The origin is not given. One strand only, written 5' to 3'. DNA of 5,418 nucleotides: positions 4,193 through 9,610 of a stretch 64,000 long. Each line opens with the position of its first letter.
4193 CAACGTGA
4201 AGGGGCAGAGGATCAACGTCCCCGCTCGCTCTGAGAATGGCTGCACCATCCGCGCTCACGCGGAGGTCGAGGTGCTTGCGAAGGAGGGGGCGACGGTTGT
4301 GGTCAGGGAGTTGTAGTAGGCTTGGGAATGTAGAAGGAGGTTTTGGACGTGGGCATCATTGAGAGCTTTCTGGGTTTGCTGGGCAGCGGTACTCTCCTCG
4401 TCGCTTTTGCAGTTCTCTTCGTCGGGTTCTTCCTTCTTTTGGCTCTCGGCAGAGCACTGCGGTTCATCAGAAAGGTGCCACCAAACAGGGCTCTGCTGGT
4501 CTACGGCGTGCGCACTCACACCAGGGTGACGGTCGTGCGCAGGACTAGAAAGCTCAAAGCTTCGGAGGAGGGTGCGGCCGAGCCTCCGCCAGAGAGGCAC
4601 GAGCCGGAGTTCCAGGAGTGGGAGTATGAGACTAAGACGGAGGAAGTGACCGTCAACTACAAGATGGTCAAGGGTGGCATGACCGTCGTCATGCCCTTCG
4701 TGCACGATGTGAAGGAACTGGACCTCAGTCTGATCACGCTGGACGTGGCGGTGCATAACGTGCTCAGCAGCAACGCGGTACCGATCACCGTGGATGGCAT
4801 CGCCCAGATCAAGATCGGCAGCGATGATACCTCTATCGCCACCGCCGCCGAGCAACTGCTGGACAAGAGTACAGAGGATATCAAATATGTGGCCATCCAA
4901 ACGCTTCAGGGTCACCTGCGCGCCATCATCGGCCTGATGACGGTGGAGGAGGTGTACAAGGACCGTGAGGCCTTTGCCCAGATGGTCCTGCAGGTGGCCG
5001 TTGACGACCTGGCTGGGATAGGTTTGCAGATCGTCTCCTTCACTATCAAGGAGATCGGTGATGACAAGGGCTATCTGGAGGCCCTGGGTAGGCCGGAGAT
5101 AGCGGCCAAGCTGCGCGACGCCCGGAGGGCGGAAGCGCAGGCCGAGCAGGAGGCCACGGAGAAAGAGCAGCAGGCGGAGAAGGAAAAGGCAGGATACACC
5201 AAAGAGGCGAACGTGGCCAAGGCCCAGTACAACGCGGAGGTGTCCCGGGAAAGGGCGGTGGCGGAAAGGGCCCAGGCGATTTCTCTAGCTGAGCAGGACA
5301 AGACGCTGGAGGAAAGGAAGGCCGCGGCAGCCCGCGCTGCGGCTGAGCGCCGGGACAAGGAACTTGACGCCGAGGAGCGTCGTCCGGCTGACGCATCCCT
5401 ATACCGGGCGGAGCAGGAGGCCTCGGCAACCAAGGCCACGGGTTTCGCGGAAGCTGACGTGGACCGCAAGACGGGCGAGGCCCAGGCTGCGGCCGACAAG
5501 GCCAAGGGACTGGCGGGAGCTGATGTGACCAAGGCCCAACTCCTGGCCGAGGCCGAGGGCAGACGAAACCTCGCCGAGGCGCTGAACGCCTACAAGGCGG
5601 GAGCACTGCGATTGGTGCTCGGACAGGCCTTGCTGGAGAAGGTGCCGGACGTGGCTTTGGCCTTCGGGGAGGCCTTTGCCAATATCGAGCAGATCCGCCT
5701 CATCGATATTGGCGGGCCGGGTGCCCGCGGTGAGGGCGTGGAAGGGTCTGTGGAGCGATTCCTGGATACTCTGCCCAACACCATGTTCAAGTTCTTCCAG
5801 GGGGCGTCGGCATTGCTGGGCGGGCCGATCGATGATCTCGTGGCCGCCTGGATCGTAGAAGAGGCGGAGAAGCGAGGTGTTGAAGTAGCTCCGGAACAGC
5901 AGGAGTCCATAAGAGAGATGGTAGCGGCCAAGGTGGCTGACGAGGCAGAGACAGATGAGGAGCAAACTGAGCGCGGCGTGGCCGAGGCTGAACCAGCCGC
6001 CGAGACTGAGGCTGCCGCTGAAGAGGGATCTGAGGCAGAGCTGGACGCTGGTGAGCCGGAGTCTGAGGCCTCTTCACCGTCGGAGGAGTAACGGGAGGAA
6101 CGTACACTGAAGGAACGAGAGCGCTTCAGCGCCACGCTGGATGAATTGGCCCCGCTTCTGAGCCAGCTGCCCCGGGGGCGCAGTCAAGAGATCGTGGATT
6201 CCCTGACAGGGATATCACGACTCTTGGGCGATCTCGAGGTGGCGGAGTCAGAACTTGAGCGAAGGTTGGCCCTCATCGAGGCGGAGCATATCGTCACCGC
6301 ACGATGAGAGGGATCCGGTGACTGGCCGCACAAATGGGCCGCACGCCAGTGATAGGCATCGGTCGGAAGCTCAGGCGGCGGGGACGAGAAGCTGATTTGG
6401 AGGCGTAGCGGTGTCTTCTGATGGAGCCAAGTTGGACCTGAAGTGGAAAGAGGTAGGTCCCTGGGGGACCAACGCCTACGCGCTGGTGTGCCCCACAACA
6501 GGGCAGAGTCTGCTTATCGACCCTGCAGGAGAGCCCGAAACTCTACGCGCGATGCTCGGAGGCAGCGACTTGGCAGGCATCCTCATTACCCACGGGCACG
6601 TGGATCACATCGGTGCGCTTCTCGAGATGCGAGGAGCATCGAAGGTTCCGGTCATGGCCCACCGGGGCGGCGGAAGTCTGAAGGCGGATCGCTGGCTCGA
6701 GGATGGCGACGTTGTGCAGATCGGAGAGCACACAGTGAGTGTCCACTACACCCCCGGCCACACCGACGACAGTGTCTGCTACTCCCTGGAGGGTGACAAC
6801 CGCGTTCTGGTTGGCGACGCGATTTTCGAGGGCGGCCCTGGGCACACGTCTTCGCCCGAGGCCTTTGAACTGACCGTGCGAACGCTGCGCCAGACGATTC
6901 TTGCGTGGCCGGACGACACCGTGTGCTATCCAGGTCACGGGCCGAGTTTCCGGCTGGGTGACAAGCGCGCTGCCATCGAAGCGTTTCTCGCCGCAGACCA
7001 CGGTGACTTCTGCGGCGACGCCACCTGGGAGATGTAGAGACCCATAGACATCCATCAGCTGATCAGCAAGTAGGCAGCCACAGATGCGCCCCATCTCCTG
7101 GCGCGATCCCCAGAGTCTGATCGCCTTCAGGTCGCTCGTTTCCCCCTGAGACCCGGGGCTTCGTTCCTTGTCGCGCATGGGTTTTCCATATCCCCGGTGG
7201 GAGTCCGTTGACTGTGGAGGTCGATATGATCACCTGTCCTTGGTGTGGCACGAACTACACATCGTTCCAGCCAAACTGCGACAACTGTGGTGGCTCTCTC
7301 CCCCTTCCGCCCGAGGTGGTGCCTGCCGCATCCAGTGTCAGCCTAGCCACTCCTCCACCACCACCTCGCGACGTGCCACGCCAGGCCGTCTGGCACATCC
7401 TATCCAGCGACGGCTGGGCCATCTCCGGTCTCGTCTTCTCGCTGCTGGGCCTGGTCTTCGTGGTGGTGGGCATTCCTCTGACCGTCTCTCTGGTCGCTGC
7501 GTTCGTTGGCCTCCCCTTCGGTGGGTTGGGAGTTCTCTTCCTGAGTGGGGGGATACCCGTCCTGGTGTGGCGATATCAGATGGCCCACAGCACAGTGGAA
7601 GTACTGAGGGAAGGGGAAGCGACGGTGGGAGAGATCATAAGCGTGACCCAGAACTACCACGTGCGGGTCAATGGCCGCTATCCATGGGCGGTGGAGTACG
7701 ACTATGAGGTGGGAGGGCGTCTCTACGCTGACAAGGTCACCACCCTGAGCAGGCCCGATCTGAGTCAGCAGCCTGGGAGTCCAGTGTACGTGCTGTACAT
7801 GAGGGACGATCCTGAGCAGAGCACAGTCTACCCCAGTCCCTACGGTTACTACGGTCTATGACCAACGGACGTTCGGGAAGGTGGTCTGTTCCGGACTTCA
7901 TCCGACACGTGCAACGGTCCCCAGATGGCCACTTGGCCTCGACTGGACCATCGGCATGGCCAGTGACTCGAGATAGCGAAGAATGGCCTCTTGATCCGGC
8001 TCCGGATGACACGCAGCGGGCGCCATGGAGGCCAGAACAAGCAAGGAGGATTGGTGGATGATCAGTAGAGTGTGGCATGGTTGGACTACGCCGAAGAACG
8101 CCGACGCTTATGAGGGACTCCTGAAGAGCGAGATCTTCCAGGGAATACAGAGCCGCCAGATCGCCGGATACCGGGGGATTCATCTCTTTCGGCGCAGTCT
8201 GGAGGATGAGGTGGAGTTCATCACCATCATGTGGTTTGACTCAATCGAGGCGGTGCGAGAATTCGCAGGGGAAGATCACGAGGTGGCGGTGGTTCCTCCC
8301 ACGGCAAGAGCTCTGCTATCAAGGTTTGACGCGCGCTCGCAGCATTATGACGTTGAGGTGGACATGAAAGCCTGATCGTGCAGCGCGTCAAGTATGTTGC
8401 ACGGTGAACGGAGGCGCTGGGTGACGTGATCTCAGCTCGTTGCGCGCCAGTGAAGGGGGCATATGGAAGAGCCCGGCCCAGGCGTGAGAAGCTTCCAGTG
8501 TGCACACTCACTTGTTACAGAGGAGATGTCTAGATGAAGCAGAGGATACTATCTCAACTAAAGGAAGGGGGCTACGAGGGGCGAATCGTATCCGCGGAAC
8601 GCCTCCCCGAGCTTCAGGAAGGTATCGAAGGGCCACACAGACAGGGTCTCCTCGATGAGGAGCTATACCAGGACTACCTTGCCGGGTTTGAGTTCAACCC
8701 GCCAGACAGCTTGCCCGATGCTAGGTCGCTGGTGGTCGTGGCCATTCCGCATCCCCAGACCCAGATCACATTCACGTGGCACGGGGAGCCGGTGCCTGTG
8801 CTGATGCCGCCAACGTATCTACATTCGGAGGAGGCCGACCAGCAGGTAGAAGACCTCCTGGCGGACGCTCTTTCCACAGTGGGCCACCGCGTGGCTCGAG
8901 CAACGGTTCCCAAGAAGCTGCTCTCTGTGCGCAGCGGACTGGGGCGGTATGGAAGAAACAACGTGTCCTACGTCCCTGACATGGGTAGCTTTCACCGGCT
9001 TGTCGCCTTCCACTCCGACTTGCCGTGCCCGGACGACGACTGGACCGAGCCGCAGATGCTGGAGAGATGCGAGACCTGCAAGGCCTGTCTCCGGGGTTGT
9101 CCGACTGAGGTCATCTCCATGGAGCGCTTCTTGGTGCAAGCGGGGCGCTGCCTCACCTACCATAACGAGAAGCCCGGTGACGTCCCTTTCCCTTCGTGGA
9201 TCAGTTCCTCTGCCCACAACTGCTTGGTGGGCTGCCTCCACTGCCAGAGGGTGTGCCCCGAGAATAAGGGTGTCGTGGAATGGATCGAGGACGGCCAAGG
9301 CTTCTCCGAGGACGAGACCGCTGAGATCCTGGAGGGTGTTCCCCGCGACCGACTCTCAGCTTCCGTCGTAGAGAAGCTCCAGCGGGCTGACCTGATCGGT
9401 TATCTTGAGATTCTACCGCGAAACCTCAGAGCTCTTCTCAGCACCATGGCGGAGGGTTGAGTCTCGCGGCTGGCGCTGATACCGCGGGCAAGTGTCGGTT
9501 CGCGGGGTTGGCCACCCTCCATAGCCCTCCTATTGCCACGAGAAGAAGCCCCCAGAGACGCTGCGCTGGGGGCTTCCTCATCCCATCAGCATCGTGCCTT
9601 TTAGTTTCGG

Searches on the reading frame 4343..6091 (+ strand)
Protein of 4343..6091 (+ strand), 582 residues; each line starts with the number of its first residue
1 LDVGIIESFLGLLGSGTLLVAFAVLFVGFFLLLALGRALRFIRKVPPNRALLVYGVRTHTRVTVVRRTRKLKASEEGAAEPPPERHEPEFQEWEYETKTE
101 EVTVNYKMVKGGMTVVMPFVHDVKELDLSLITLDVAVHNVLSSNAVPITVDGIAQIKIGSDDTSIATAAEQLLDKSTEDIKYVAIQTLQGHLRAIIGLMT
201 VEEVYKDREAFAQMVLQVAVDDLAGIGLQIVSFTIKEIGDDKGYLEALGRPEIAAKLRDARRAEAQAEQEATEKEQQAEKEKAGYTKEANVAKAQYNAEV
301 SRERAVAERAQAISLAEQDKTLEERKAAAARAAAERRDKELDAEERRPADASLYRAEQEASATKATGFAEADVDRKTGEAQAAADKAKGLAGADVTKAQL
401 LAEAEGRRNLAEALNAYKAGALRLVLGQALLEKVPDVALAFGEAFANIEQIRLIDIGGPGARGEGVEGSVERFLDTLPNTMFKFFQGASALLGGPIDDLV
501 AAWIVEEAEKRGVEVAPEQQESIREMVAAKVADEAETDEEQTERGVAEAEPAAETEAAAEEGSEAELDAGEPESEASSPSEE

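Call 55: search_protein_families(library=pfam, proteins=[window:4343-6091:+], max_evalue=0.0001)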
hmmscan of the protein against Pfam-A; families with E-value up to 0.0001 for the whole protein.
window:4343-6091:+ (582 aa): 2 families
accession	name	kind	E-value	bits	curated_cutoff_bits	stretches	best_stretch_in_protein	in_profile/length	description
PF01145.31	Band_7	-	2.6e-20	73.7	23.6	1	108-268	20-175/176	SPFH domain / Band 7 family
PF15975.10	Flot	-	5.1e-12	46.4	27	1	379-464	1-88/124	Flotillin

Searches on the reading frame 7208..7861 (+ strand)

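Call 55: search_protein_families(library=pfam, proteins=[window:7208-7861:+], max_evalue=0.0001)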
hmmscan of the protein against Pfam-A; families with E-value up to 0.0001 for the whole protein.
window:7208-7861:+ (217 aa): 1 family
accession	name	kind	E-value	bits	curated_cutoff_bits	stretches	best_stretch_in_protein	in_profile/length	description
PF12158.14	DUF3592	-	1.6e-05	25.9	25.3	1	139-210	1-82/84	Domain of unknown function (DUF3592)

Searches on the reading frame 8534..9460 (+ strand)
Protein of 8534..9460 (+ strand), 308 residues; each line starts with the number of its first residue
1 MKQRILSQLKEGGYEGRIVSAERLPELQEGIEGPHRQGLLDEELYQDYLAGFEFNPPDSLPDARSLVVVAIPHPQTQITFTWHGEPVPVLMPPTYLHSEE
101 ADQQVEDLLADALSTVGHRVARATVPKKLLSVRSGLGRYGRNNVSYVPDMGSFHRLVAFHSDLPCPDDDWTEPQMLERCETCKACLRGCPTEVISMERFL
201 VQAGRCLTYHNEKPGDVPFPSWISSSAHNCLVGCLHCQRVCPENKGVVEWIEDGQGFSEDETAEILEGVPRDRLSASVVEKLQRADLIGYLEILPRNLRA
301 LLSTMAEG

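Call 55: search_protein_families(library=pfam, proteins=[window:8534-9460:+], max_evalue=0.0001)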
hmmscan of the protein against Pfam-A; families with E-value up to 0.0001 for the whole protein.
window:8534-9460:+ (308 aa): 3 families
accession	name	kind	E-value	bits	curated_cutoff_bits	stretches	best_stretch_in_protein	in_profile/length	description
PF13484.11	Fer4_16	-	6.5e-11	43.3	30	1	178-244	1-66/66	4Fe-4S double cluster binding domain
PF13237.11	Fer4_10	-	4.5e-06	26.9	25.5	0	176-198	6-34/53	4Fe-4S dicluster domain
PF12838.12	Fer4_7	-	9.8e-06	26.4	27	1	178-244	1-51/52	4Fe-4S dicluster domain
